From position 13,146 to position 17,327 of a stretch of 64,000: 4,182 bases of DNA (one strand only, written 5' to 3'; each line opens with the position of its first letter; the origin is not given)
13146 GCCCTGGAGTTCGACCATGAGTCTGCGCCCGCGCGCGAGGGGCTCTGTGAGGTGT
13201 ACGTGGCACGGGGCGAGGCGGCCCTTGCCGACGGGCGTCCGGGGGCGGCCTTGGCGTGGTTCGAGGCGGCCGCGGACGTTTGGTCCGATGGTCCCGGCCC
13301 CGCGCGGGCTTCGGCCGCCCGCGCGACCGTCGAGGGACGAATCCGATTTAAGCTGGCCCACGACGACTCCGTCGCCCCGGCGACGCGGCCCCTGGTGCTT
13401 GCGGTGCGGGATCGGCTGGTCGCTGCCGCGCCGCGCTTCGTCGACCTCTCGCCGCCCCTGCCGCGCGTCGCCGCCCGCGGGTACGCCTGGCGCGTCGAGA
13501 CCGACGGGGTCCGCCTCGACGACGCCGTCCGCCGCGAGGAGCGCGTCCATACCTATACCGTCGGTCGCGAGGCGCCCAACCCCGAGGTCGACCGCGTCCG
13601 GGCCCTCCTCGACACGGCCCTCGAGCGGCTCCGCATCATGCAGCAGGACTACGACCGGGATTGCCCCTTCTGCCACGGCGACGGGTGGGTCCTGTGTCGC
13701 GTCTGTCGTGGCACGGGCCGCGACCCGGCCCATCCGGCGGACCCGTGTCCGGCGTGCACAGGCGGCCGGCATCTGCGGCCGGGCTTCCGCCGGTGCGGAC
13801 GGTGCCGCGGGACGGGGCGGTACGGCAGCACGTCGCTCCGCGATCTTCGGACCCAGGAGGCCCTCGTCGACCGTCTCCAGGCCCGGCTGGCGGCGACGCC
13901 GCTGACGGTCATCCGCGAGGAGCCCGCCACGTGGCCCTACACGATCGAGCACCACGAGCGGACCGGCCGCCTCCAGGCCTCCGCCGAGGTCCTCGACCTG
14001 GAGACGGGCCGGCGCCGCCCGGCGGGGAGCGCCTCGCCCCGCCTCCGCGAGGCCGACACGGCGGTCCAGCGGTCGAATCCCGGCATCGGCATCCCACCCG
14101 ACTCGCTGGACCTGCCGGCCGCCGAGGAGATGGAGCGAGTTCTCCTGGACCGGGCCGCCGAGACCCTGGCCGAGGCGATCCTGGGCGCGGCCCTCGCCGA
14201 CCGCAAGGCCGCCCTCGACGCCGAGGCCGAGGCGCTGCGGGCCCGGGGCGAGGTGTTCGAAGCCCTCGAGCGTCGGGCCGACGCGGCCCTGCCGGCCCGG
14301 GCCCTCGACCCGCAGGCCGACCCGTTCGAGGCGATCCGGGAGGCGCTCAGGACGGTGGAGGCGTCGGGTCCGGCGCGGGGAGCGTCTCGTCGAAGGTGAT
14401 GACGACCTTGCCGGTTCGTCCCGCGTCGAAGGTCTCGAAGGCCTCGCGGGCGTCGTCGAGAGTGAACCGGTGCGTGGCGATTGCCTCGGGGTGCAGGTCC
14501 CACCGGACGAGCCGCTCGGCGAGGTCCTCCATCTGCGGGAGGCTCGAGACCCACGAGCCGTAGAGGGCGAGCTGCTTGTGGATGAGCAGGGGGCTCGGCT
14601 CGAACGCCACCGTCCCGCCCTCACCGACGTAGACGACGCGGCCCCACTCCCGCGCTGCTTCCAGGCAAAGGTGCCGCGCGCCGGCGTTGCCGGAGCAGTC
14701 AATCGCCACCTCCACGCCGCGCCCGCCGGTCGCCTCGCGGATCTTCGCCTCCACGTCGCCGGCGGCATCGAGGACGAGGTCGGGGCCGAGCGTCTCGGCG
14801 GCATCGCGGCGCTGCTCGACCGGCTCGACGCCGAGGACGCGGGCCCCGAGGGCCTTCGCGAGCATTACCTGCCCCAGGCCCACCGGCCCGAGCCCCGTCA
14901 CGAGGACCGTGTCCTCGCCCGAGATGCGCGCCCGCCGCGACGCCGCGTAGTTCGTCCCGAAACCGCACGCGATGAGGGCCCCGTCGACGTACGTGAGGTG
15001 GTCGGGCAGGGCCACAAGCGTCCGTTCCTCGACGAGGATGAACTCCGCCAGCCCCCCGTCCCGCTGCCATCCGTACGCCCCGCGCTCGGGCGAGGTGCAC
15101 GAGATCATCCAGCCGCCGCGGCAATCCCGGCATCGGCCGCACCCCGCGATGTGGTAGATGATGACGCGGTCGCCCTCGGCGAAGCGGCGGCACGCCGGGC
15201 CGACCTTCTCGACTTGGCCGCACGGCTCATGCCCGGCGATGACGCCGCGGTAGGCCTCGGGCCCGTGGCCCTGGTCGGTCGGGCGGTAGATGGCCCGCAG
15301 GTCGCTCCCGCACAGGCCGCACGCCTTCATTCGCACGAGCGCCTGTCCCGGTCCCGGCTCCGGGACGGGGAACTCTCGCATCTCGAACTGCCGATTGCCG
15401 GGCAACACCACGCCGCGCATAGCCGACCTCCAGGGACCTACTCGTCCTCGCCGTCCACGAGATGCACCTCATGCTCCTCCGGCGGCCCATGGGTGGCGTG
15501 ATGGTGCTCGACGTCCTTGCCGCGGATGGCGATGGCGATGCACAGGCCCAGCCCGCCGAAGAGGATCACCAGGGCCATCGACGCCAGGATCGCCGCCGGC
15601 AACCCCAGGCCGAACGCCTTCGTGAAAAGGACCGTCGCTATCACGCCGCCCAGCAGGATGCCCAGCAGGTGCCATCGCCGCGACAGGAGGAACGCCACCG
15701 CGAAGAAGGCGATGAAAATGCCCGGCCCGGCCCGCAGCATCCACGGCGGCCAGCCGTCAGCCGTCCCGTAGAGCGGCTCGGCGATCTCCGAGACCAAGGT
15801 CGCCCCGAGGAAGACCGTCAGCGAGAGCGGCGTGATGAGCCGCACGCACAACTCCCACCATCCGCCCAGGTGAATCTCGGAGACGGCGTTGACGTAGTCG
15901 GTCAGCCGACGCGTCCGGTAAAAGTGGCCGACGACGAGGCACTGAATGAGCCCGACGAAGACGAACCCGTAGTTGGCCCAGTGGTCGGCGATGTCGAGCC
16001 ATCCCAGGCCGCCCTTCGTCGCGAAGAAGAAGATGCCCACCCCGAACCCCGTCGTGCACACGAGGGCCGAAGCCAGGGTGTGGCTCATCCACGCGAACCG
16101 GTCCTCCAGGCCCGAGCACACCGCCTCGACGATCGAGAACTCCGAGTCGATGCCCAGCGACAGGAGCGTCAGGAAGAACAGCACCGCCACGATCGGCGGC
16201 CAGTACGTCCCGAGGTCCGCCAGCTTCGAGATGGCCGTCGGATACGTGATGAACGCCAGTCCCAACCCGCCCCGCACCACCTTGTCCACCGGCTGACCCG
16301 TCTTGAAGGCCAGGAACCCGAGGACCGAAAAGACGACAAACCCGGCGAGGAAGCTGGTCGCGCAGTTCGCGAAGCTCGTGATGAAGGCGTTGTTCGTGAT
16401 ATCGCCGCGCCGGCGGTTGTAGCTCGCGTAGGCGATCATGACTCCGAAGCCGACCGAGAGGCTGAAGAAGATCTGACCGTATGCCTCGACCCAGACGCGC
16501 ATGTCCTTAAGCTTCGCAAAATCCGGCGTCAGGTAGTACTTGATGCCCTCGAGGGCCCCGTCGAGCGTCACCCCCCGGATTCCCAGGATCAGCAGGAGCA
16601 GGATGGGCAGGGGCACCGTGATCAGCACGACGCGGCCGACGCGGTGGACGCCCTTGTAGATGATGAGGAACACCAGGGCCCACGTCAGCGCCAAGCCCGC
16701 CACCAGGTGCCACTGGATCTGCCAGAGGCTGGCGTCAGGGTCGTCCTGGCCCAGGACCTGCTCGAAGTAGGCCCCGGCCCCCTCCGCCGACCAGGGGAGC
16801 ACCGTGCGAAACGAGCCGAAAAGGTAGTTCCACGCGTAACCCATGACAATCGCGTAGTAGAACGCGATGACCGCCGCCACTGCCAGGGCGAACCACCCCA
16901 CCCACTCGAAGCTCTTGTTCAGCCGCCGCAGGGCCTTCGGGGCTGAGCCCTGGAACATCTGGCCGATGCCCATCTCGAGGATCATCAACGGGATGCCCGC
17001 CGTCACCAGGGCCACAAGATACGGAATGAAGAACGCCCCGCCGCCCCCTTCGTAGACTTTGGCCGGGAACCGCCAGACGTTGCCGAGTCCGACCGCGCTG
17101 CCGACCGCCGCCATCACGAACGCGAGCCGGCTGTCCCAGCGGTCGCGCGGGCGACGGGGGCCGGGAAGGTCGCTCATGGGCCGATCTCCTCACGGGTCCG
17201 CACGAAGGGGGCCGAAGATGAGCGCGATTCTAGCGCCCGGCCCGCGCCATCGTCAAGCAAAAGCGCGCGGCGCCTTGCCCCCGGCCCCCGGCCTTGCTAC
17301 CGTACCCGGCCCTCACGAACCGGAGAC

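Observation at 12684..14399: Exported TPR-like protein carrying a complete DnaJ-type zinc-finger (4 x CxxCxGxG)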

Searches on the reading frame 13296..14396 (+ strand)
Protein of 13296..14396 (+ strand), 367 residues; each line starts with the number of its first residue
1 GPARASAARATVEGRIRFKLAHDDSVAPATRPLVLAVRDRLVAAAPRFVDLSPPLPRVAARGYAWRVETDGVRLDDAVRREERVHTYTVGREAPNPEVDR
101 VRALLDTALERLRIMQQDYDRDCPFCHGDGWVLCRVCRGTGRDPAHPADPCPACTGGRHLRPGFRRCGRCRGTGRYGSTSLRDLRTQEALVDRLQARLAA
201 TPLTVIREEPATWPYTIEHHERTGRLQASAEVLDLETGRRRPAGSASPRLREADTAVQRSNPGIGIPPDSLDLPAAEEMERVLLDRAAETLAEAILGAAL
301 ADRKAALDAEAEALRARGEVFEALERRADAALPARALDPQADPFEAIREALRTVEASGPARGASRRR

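Call 46: predict_structure(alignment_id=A3)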
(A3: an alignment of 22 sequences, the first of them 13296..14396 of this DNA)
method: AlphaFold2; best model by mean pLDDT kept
length: 367 residues; sequences in the alignment: 22
mean_pLDDT: 92.3   pTM: 0.70
mean pLDDT of the five models: 92.3, 91.5, 91.0, 89.9, 89.5
residues with pLDDT >= 90: 305; 70-90: 43; 50-70: 17; < 50: 2
segments of 3 or more residues with pLDDT < 50: none
pLDDT, mean of each block of 10 residues (from residue 1): 87 93 87 96 95 69 93 97 97 97 98 95 93 92 92 80 89 88 97 98 97 98 98 93 97 97 96 97 98 98 96 95 94 94 90 79 51
secondary structure, 60 per line:
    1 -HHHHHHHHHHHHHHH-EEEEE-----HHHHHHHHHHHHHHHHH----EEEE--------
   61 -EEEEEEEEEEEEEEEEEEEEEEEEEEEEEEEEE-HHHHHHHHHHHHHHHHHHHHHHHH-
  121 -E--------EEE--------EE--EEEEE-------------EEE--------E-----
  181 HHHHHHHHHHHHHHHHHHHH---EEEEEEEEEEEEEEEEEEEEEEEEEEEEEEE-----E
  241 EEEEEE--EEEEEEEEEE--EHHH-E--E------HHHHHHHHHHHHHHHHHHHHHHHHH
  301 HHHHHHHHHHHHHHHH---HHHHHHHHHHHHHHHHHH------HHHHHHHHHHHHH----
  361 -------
elements in order: H2-16 E18-22 H28-44 E49-52 E62-94 H96-119 E131-133 E146-150 E164-166 H181-200 E204-234 E240-246 E249-258 H276-316 H320-337 H344-356

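Call 50: fold_search(model_id=the predicted structure, library=pdb)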
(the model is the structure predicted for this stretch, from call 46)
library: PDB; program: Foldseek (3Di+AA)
matches with E <= 10: 313; with E <= 0.001: 0
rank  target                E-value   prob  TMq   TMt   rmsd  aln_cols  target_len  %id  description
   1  4uv2_F                6.2e-01  0.13  0.18  0.26  19.8       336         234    9  Structure of the curli transport lipoprotein CsgG in a non-lipidated, pre-pore conformation (released 2014-09-24)
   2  5fhk_B                6.6e-01  0.09  0.10  0.17  21.2        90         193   12  Regulatory domain of AphB in Vibrio vulnificus (released 2017-01-11)
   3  9do6_C                7.0e-01  0.02  0.10  0.08  44.4       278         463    7  Membrane-spanning OlyA/PlyB pore complex focused refinement (released 2025-09-24)
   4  4uv2_D                7.4e-01  0.13  0.19  0.28  23.9       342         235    9  Structure of the curli transport lipoprotein CsgG in a non-lipidated, pre-pore conformation (released 2014-09-24)
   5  8a1d_A                7.4e-01  0.02  0.08  0.07  46.4       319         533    8  Structure of murine perforin-2 (Mpeg1) pore in ring form (released 2022-07-20)
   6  3thi                  8.9e-01  0.16  0.10  0.10   5.1        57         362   19  THIAMINASE I FROM BACILLUS THIAMINOLYTICUS (released 1998-10-14)
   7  9bce_B                8.9e-01  0.08  0.10  0.17  21.8        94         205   15  Shewanella oneidensis LysR family regulator SO0839 regulatory domain (released 2024-11-20)
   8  4uv2_N                9.4e-01  0.11  0.19  0.28  22.5       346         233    9  Structure of the curli transport lipoprotein CsgG in a non-lipidated, pre-pore conformation (released 2014-09-24)
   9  9do6_F                9.4e-01  0.02  0.09  0.08  35.3       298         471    6  Membrane-spanning OlyA/PlyB pore complex focused refinement (released 2025-09-24)
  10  2jfb_A                1.1e+00  0.11  0.09  0.17   4.6        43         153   14  3D Structure of Lumazine Synthase from Candida albicans (released 2007-05-01)
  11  5im4_N                1.1e+00  0.11  0.09  0.19   4.6        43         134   14  Crystal structure of designed two-component self-assembling icosahedral cage I52-32 (released 2016-07-27)
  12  5im4_i                1.1e+00  0.11  0.09  0.19   4.6        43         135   14  Crystal structure of designed two-component self-assembling icosahedral cage I52-32 (released 2016-07-27)
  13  5im4_M                1.1e+00  0.11  0.09  0.18   4.6        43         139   14  Crystal structure of designed two-component self-assembling icosahedral cage I52-32 (released 2016-07-27)
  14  9do7_M                1.1e+00  0.02  0.09  0.08  36.5       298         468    7  Membrane-spanning OlyA/PlyB pore complex (released 2025-09-24)
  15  1di0_D                1.2e+00  0.16  0.09  0.20   4.0        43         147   19  CRYSTAL STRUCTURE OF LUMAZINE SYNTHASE FROM BRUCELLA ABORTUS (released 2000-04-24)
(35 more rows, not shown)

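Call 54: search_solved_structures(query=A3, max_evalue=10, show_alignments=3)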
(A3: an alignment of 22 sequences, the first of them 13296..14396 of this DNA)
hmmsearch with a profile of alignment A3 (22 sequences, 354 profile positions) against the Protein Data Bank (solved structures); distinct sequences matched with E-value up to 10: 48.
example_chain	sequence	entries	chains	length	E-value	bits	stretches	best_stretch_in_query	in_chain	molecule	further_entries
1exk_A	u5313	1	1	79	9.9e-07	31.6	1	126-174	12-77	DNAJ PROTEIN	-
8xku_R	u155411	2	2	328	2.3e-06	30.4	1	125-181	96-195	Embryo defective 2737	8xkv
6ekb_A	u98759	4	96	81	9.5e-06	28.3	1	127-173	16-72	DnaJ/Hsp40 cysteine-rich domain superfamily protein | Protein BUNDLE SHEATH DEFECTIVE 2, chloroplastic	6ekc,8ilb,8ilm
6jzb_A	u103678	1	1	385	2.9e-05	26.7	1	120-177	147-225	Chaperone protein DnaJ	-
9ci1_1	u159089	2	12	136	0.0013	21.4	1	127-173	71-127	Bundle Sheath Defective 2 | Protein BUNDLE SHEATH DEFECTIVE 2, chloroplastic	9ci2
7zhs_A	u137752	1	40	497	0.0014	21.2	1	119-180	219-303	Ubiquitin-like protein SMT3,DnaJ homolog subfamily A member 2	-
2ctt_A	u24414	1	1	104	0.009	18.6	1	124-175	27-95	DnaJ homolog subfamily A member 3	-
3lcz_A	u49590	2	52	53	0.036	16.6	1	137-161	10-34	Inhibitor of TRAP, regulated by T-BOX (Trp) sequence RtpA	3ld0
2vhf_A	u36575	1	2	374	0.13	14.7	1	119-158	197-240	UBIQUITIN CARBOXYL-TERMINAL HYDROLASE CYLD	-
2bx9_A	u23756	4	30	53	0.18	14.3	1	137-161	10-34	TRYPTOPHAN RNA-BINDING ATTENUATOR PROTEIN-INHIBITORY PROTEIN | Anti-TRAP regulator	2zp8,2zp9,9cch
1nlt_A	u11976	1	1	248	0.22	14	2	115-150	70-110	Mitochondrial protein import protein MAS5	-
9e5c_6q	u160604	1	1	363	0.39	13.2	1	284-334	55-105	Protein TAX-1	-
2vf7_A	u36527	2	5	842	0.43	13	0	127-159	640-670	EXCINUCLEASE ABC, SUBUNIT A. | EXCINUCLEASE ABC SUBUNIT A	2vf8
8ydl_A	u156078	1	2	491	0.72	12.3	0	165-201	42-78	Fusion glycoprotein F2, F1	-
2hdp_A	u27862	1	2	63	0.74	12.3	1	126-168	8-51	Ubiquitin-protein ligase E3 Mdm2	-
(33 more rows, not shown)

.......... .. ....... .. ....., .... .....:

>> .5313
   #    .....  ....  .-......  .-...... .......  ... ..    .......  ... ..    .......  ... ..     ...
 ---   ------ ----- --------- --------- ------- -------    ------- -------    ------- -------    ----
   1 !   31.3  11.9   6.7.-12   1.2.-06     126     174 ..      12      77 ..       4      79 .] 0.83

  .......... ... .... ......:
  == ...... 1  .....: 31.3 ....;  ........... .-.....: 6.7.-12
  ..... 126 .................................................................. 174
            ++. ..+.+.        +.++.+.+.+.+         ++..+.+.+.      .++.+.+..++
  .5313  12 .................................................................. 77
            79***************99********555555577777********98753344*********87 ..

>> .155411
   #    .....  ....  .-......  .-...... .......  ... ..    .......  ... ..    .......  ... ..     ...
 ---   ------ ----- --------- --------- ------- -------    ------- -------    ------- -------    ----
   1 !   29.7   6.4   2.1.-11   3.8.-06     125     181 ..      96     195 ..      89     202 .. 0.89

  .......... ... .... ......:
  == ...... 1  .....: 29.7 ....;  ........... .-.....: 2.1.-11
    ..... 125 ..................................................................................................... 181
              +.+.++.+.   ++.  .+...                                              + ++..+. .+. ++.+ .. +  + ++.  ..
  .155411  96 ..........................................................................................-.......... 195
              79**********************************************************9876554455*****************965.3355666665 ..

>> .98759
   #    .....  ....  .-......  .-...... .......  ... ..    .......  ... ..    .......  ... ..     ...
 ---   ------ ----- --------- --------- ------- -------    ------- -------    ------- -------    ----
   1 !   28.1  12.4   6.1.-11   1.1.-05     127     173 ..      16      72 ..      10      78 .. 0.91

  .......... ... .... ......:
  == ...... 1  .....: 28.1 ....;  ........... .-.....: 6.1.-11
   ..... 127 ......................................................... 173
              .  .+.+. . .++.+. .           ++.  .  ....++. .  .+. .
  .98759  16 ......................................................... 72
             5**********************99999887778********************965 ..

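Call 58: find_homologous_proteins(query=A3, max_evalue=1e-10)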
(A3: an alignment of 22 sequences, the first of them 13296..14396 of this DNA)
Query A3 (22 sequences) (367 aa, profile of the alignment): 2 proteins with E <= 1e-10 among 8000 candidates.
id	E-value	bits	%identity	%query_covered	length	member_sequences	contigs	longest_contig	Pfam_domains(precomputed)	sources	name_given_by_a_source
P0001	1.2e-109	385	100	100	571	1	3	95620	-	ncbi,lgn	-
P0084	2.0e-93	332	28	52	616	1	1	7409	PF13414.13,PF07719.24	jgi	-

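Call 67: search_protein_families(library=ncbifam, alignment_id=A3, max_evalue=0.01)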
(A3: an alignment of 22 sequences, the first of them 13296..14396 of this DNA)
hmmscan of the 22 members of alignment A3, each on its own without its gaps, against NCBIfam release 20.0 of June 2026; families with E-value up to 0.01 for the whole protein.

A. member 1, window:13296-14396:+ (367 aa): 0 families

B. families by the number of members that match (of 22 scanned): 7 families
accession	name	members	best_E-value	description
NF058604.1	RtpA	6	0.00014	anti-TRAP protein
NF040658.1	Myxo_OME_TraC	5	6.2e-07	outer membrane exchange accessory lipoprotein TraC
TIGR02349.1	DnaJ_bact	5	0.00013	molecular chaperone DnaJ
NF008035.0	PRK10767.1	4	0.00045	molecular chaperone DnaJ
NF010894.0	PRK14301.1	2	0.0021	chaperone protein DnaJ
TIGR02642.1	phage_xxxx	1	0.00012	TIGR02642 family protein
NF010885.0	PRK14292.1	1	0.0014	chaperone protein DnaJ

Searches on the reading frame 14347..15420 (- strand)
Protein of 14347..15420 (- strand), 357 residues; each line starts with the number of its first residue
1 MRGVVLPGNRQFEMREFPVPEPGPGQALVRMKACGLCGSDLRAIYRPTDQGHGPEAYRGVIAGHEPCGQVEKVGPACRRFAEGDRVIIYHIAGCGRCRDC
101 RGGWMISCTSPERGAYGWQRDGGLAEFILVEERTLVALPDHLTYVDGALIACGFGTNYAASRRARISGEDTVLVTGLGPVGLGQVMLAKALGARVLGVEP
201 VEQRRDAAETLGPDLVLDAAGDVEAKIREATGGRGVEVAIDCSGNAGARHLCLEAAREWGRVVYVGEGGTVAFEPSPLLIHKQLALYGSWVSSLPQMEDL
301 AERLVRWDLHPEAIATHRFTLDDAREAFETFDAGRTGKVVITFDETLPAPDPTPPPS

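Call 22: search_protein_families(library=pfam, proteins=[window:14347-15420:-], max_evalue=0.001)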
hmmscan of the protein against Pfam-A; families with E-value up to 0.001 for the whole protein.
window:14347-15420:- (357 aa): 4 families
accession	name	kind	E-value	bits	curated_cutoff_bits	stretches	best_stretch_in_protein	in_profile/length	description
PF00107.32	ADH_zinc_N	-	1.4e-26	93.4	31.8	1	179-303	1-126/129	Zinc-binding dehydrogenase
PF08240.17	ADH_N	-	6.2e-25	87.9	23.5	1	23-140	1-104/104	Alcohol dehydrogenase GroES-like domain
PF13602.12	ADH_zinc_N_2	-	1.9e-07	32.5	27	1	212-341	2-134/134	Zinc-binding dehydrogenase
PF16912.11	Glu_dehyd_C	-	1.2e-05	25.4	34.9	1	167-341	29-209/211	Glucose dehydrogenase C-terminus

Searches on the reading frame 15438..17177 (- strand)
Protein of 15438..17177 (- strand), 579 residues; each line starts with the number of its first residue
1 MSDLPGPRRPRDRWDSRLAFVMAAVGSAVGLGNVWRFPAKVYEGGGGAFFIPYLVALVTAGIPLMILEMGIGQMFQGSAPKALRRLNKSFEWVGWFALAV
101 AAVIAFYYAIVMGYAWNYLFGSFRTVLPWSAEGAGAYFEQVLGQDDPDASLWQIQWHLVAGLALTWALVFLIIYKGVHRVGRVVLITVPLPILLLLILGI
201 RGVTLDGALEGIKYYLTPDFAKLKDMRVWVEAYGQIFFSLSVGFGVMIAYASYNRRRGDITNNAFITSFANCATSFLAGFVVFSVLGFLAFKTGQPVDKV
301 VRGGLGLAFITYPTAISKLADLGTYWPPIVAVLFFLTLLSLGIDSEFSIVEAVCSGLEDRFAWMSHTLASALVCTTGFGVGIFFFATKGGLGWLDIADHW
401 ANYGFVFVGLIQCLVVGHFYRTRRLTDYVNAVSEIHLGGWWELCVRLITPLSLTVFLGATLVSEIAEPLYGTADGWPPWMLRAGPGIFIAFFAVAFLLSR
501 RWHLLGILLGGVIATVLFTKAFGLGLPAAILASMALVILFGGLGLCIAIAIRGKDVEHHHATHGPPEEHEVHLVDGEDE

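Call 22: search_protein_families(library=pfam, proteins=[window:15438-17177:-], max_evalue=0.001)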
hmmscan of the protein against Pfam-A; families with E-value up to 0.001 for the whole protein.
window:15438-17177:- (579 aa): 1 family
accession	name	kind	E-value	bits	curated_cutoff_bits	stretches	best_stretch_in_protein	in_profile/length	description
PF00209.24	SNF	-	4.6e-126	422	27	2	151-484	173-502/524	Sodium:neurotransmitter symporter family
